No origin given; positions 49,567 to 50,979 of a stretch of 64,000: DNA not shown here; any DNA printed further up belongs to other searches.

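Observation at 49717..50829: Geranylgeranyl-reductase paralog positioned next to aglB: candidate dolichol reductase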

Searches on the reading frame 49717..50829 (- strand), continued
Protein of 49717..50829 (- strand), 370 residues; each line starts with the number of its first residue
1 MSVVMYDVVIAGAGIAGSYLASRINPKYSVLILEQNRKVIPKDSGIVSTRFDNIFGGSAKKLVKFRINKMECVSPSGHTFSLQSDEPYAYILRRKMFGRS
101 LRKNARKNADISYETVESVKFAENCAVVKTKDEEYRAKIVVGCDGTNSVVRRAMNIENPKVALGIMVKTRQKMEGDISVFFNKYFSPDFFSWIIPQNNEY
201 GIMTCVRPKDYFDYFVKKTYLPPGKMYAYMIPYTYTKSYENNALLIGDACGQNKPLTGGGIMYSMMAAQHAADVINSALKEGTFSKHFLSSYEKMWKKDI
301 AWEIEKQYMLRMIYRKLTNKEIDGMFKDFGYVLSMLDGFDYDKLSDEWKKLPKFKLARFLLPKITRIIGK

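Call 47: find_homologous_proteins(query=P0187)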
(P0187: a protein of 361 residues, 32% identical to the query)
Query P0187 (361 aa): 1049 proteins with E <= 0.001 among 5256 candidates; the best 120 are listed.
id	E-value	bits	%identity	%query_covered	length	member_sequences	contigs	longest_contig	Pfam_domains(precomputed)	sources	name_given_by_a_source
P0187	2.7e-239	811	100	100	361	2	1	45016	PF01266.31,PF07992.21,PF03486.21,PF01494.26,PF12831.14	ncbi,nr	ncbi:MAG: NAD(P)/FAD-dependent oxidoreductase [Candidatus Aenigmarchaeota archaeon]|nr:NAD(P)/FAD-de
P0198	2.1e-159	548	67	96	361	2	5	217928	PF01266.31,PF22578.3,PF07992.21,PF03486.21,PF01494.26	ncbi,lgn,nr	ncbi:MAG: NAD(P)/FAD-dependent oxidoreductase [Candidatus Aenigmarchaeota archaeon]|nr:NAD(P)/FAD-de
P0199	1.4e-155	536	65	100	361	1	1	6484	PF01266.31,PF22578.3,PF07992.21,PF13738.13,PF03486.21,PF05834.19,PF01494.26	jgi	-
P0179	2.2e-155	535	65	100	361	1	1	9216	PF01266.31,PF22578.3,PF03486.21,PF01494.26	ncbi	ncbi:MAG: NAD(P)/FAD-dependent oxidoreductase [Candidatus Aenigmatarchaeota archaeon]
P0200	1.3e-152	526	66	100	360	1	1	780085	PF01266.31,PF22578.3,PF13450.13,PF07992.21,PF03486.21,PF01494.26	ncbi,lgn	-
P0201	2.8e-146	505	63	100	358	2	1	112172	PF01946.24,PF01266.31,PF22578.3,PF13450.13,PF07992.21,PF03486.21,PF05834.19,PF01494.26,PF12831.14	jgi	jgi:geranylgeranyl reductase family protein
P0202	7.5e-144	497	62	100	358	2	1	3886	PF01946.24,PF01266.31,PF22578.3,PF13450.13,PF07992.21,PF03486.21,PF05834.19,PF01134.29,PF01494.26,PF12831.14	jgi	jgi:geranylgeranyl reductase family protein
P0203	6.2e-143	494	62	100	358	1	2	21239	PF01266.31,PF22578.3,PF13450.13,PF07992.21,PF03486.21,PF04820.21,PF05834.19,PF01494.26,PF12831.14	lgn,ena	-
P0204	5.6e-142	491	63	100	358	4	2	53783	PF01946.24,PF01266.31,PF22578.3,PF13450.13,PF07992.21,PF00070.34,PF03486.21,PF05834.19,PF01134.29,PF01494.26,PF12831.14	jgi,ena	jgi:digeranylgeranylglycerophospholipid reductase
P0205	2.1e-136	473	59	96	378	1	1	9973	PF01266.31,PF22578.3,PF13450.13,PF07992.21,PF03486.21,PF05834.19,PF01494.26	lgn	-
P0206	3.4e-133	462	58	98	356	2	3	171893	PF01266.31,PF22578.3,PF13450.13,PF03486.21,PF01494.26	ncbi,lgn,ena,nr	ncbi:MAG: NAD(P)/FAD-dependent oxidoreductase [Candidatus Aenigmarchaeota archaeon]|nr:NAD(P)/FAD-de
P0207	1.0e-132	461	59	98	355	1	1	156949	PF01266.31,PF22578.3,PF13450.13,PF07992.21,PF03486.21,PF01494.26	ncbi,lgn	-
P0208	9.2e-132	458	56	98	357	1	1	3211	PF01266.31,PF22578.3,PF13450.13,PF07992.21,PF13738.13,PF03486.21,PF01494.26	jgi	jgi:digeranylgeranylglycerophospholipid reductase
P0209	1.9e-131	457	57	99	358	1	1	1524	PF01266.31,PF22578.3,PF13450.13,PF07992.21,PF03486.21,PF05834.19,PF01494.26,PF12831.14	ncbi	-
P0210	2.3e-131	456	58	96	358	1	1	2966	PF01266.31,PF22578.3,PF13450.13,PF07992.21,PF03486.21,PF05834.19,PF01494.26,PF12831.14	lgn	-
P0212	1.6e-130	453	56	100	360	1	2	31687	PF01266.31,PF22578.3,PF07992.21,PF13738.13,PF03486.21,PF05834.19,PF01494.26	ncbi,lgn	ncbi:MAG: geranylgeranyl reductase family protein [Candidatus Aenigmatarchaeota archaeon]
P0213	2.5e-129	450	58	98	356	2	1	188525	PF01946.24,PF01266.31,PF22578.3,PF13450.13,PF07992.21,PF00070.34,PF03486.21,PF05834.19,PF01494.26,PF12831.14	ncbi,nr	ncbi:MAG: NAD(P)/FAD-dependent oxidoreductase [Candidatus Aenigmarchaeota archaeon]|nr:NAD(P)/FAD-de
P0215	2.4e-126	440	58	98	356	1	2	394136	PF01266.31,PF22578.3,PF13450.13,PF07992.21,PF03486.21,PF05834.19,PF01494.26,PF12831.14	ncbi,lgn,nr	ncbi:MAG: NAD(P)/FAD-dependent oxidoreductase [Candidatus Aenigmatarchaeota archaeon]|nr:NAD(P)/FAD-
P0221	1.1e-119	418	53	98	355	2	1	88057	PF01266.31,PF22578.3,PF13450.13,PF07992.21,PF13738.13,PF03486.21,PF01494.26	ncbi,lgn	-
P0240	4.2e-107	376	52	98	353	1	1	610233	PF01266.31,PF22578.3,PF13450.13,PF03486.21,PF05834.19,PF01494.26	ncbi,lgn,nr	ncbi:MAG: NAD(P)/FAD-dependent oxidoreductase [Candidatus Aenigmarchaeota archaeon]|nr:NAD(P)/FAD-de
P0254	2.8e-105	370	50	95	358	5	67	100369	PF22578.3,PF07992.21,PF13738.13,PF01494.26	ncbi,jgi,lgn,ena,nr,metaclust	ncbi:MAG: hypothetical protein COY38_03245 [Candidatus Aenigmarchaeota archaeon CG_4_10_14_0_8_um_fi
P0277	2.0e-102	361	49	98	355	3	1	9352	PF01946.24,PF01266.31,PF13450.13,PF07992.21,PF03486.21,PF05834.19,PF01494.26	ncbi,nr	ncbi:MAG: NAD(P)/FAD-dependent oxidoreductase [Candidatus Aenigmarchaeota archaeon]|nr:NAD(P)/FAD-de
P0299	3.5e-99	350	47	98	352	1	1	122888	PF01266.31,PF22578.3,PF07992.21,PF01494.26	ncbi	ncbi:MAG: NAD(P)/FAD-dependent oxidoreductase [Candidatus Aenigmatarchaeota archaeon]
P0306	9.6e-97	342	46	99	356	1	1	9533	PF03486.21,PF01494.26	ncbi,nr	ncbi:MAG: geranylgeranyl reductase family protein [Candidatus Aenigmarchaeota archaeon]|nr:geranylge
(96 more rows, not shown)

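Call 48: find_encoding_contigs(protein=P0240, flank=5000, max_places=2)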
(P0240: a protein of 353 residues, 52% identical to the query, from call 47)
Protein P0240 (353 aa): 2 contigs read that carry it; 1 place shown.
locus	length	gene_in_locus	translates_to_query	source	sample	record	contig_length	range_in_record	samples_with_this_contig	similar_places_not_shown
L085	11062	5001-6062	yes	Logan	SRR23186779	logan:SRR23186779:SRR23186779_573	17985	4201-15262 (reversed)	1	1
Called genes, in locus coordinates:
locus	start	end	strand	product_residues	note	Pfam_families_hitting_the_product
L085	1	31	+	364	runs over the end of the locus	-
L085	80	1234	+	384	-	PF00930:DPPIV_N (faint), PF26549:Tricorn_N, PF19283:APEH_N (faint), PF07676:PD40 (faint), PF26550:Tricorn_2nd (faint), PF26549:Tricorn_N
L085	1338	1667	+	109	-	PF01918:Alba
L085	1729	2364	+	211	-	PF01135:PCMT, PF01209:Ubie_methyltran (weak), PF13847:Methyltransf_31 (weak), PF13649:Methyltransf_25 (weak)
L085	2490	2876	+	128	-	-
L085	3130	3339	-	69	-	PF09339:HTH_IclR, PF01022:HTH_5 (weak)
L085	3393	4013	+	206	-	-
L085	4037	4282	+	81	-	-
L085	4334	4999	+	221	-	PF01255:Prenyltransf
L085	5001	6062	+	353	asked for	PF01266:DAO (weak), PF01494:FAD_binding_3, PF03486:HI0933_like (faint), PF05834:Lycopene_cycl (faint), PF13450:NAD_binding_8 (weak), PF22578:GGR_cat (weak)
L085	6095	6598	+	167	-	PF13419:HAD_2, PF13242:Hydrolase_like (weak)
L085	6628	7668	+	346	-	PF00348:polyprenyl_synt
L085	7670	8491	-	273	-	PF00696:AA_kinase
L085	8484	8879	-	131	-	PF01989:AcnX_swivel_put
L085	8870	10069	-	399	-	PF04412:AcnX, PF28403:AcnX_2nd, PF28406:AcnX_3rd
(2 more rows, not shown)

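Call 49: find_encoding_contigs(protein=P0215, flank=5000, max_places=2)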
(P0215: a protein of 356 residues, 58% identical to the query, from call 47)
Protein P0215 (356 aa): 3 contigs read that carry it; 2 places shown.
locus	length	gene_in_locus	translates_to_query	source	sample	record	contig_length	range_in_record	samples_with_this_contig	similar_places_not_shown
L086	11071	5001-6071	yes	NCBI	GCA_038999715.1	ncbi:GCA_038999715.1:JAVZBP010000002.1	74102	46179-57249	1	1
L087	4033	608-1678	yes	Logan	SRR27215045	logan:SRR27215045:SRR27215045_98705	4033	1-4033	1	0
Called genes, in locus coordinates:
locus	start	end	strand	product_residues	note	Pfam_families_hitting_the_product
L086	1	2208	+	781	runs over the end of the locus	PF00133:tRNA-synt_1, PF09334:tRNA-synt_1g, PF01406:tRNA-synt_1e (weak), PF08264:Anticodon_1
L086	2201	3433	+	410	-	PF03463:eRF1_1, PF18854:baeRF_family10, PF03464:eRF1_2, PF18859:acVLRF1, PF03465:eRF1_3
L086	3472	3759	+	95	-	PF01282:Ribosomal_S24e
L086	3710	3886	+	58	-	PF01599:Ribosomal_S27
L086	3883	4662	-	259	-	PF01944:SpoIIM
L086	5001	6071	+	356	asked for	PF01266:DAO (faint), PF01494:FAD_binding_3, PF03486:HI0933_like (weak), PF05834:Lycopene_cycl (weak), PF07992:Pyr_redox_2 (faint), PF12831:FAD_oxidored (weak), PF13450:NAD_binding_8 (weak), PF22578:GGR_cat (faint)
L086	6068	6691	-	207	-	-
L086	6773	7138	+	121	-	-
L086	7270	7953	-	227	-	PF13401:AAA_22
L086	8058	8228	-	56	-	-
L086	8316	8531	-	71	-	-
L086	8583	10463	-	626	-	-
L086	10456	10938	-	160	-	PF22090:Gins51_C (weak)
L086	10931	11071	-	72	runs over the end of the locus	-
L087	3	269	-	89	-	?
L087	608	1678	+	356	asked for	PF01266:DAO (faint), PF01494:FAD_binding_3, PF03486:HI0933_like (weak), PF05834:Lycopene_cycl (weak), PF07992:Pyr_redox_2 (faint), PF12831:FAD_oxidored (weak), PF13450:NAD_binding_8 (weak), PF22578:GGR_cat (faint)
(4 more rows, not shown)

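Call 50: find_encoding_contigs(protein=P0200, flank=5000, max_places=2)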
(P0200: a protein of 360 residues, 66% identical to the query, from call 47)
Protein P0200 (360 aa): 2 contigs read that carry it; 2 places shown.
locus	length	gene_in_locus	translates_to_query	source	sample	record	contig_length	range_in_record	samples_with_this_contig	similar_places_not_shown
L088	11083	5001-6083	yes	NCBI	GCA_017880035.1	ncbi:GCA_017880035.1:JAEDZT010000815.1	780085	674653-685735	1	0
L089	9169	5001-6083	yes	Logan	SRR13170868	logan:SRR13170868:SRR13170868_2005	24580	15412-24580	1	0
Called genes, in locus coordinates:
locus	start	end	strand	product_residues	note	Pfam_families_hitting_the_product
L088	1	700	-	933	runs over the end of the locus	PF00270:DEAD, PF04851:ResIII, PF00271:Helicase_C, PF19306:WHD_Lhr, PF08494:DEAD_assoc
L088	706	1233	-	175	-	-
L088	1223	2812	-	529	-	PF05833:NFACT_N, PF05670:NFACT-R_1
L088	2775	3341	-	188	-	PF04079:SMC_ScpB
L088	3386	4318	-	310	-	PF08271:Zn_Ribbon_TF, PF00382:TFIIB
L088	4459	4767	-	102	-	PF01918:Alba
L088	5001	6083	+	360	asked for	PF01266:DAO (faint), PF01494:FAD_binding_3, PF03486:HI0933_like (weak), PF07992:Pyr_redox_2 (faint), PF13450:NAD_binding_8 (faint), PF22578:GGR_cat (weak)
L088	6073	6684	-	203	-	-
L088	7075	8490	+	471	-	PF06280:fn3_5 (faint), PF19190:BACON_2 (faint), PF11614:FixG_C (faint), PF22544:HYDIN_VesB_CFA65-like_Ig (faint)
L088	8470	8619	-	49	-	-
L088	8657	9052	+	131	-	-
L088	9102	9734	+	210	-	PF02308:MgtC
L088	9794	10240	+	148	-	PF12840:HTH_20 (weak), PF01022:HTH_5, PF12802:MarR_2 (weak)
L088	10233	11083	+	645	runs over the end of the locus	PF09826:Beta_propel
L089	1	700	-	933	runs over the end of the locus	PF00270:DEAD, PF04851:ResIII, PF00271:Helicase_C, PF19306:WHD_Lhr, PF08494:DEAD_assoc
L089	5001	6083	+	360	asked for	PF01266:DAO (faint), PF01494:FAD_binding_3, PF03486:HI0933_like (weak), PF07992:Pyr_redox_2 (faint), PF13450:NAD_binding_8 (faint), PF22578:GGR_cat (weak)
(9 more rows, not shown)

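Call 51: find_encoding_contigs(protein=P0198, flank=4000, max_places=3)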
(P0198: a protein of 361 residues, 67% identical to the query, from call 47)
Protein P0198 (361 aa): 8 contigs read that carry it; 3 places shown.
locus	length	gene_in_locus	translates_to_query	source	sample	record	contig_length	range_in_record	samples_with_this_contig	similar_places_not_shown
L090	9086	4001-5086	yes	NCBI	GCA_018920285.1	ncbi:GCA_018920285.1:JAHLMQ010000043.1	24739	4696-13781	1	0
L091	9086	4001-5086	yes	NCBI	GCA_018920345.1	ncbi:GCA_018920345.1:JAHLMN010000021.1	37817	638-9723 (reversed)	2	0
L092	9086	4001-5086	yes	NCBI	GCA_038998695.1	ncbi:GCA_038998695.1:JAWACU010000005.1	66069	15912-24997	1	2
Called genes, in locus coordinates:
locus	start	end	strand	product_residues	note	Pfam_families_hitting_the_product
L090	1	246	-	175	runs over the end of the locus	-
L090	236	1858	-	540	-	PF05833:NFACT_N, PF05670:NFACT-R_1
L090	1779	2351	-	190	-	PF04079:SMC_ScpB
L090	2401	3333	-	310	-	PF08271:Zn_Ribbon_TF, PF00382:TFIIB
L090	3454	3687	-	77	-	PF01918:Alba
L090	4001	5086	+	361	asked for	PF01266:DAO (faint), PF01494:FAD_binding_3, PF03486:HI0933_like (faint), PF07992:Pyr_redox_2 (faint), PF22578:GGR_cat (weak)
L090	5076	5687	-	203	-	-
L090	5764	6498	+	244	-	PF00005:ABC_tran, PF13304:AAA_21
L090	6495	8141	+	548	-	PF12698:ABC2_membrane_3 (faint)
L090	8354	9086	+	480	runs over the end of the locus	PF11614:FixG_C (faint)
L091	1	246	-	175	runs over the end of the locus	-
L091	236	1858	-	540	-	PF05833:NFACT_N, PF05670:NFACT-R_1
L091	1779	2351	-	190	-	PF04079:SMC_ScpB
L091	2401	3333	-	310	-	PF08271:Zn_Ribbon_TF, PF00382:TFIIB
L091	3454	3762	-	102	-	PF01918:Alba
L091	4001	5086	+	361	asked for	PF01266:DAO (faint), PF01494:FAD_binding_3, PF03486:HI0933_like (faint), PF07992:Pyr_redox_2 (faint), PF22578:GGR_cat (weak)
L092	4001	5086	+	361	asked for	PF01266:DAO (faint), PF01494:FAD_binding_3, PF03486:HI0933_like (faint), PF07992:Pyr_redox_2 (faint), PF22578:GGR_cat (weak)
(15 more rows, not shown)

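Call 52: find_encoding_contigs(protein=P0213, flank=4000, max_places=3)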
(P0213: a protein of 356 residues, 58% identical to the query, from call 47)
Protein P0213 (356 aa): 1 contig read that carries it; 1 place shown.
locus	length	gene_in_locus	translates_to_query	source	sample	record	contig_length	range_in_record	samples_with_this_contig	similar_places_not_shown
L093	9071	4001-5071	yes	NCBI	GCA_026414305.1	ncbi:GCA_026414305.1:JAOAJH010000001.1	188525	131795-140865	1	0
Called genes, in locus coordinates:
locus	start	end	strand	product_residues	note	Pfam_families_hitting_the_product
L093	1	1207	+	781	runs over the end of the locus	PF00133:tRNA-synt_1, PF09334:tRNA-synt_1g, PF01406:tRNA-synt_1e (weak), PF08264:Anticodon_1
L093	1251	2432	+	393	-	PF03463:eRF1_1, PF18854:baeRF_family10, PF03464:eRF1_2, PF18859:acVLRF1, PF03465:eRF1_3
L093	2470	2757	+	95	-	PF01282:Ribosomal_S24e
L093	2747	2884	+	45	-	PF01599:Ribosomal_S27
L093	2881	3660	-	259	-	PF01944:SpoIIM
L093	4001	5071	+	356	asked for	PF00070:Pyr_redox (faint), PF01266:DAO (weak), PF01494:FAD_binding_3, PF03486:HI0933_like (weak), PF05834:Lycopene_cycl (weak), PF07992:Pyr_redox_2 (weak), PF12831:FAD_oxidored (weak), PF13450:NAD_binding_8 (weak), +2 more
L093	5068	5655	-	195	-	-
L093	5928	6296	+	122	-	PF08761:dUTPase_2 (weak), PF12643:MazG-like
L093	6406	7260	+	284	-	PF01844:HNH, PF13391:HNH_2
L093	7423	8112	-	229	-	PF13173:AAA_14 (weak), PF13401:AAA_22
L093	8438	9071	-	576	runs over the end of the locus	-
